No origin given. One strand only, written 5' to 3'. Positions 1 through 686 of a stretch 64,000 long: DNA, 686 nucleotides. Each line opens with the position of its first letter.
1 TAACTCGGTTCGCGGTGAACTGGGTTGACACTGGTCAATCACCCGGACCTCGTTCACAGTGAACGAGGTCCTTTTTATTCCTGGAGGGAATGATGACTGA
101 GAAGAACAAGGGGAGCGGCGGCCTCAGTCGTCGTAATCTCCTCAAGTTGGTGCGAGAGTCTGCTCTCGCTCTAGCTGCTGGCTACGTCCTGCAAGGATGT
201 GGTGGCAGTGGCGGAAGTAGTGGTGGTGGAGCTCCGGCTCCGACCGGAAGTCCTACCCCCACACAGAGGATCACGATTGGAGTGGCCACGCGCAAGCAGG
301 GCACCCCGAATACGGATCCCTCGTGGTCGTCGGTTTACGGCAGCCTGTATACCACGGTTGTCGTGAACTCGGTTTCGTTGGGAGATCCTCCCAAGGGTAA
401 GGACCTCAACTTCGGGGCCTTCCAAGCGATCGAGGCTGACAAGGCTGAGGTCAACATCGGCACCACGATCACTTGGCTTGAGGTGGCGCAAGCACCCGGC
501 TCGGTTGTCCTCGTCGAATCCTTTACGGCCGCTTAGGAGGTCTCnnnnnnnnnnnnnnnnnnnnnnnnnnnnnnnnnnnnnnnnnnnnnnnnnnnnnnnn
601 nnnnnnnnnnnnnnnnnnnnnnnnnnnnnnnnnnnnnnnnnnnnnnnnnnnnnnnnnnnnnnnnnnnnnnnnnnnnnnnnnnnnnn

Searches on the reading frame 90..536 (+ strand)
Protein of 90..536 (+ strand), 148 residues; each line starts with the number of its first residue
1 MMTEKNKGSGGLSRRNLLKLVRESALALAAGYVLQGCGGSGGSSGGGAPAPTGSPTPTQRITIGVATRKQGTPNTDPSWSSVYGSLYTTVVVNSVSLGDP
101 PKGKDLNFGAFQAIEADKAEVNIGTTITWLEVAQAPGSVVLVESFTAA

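Call 22: search_protein_families(library=phrogs, proteins=[window:90-536:+], max_evalue=1)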
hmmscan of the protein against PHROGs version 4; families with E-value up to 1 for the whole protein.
window:90-536:+ (148 aa): 0 families

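Call 43: search_protein_families(library=ncbifam, proteins=[window:90-536:+], max_evalue=1)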
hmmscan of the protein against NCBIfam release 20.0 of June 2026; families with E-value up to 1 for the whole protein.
window:90-536:+ (148 aa): 2 families
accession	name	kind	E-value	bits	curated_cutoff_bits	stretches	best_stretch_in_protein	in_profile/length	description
NF058595.1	invert_tail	domain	0.015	15.6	37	1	14-63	50-95/113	lipo-invert putative C-terminal anchoring domain-containing protein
TIGR01409.1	TAT_signal_seq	domain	0.55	10.7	16.7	1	12-31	1-18/29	twin-arginine translocation signal domain-containing protein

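Call 71: search_protein_families(library=padloc, proteins=[window:90-536:+], max_evalue=0.1)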
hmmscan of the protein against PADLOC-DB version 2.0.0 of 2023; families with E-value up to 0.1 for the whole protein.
window:90-536:+ (148 aa): 0 families
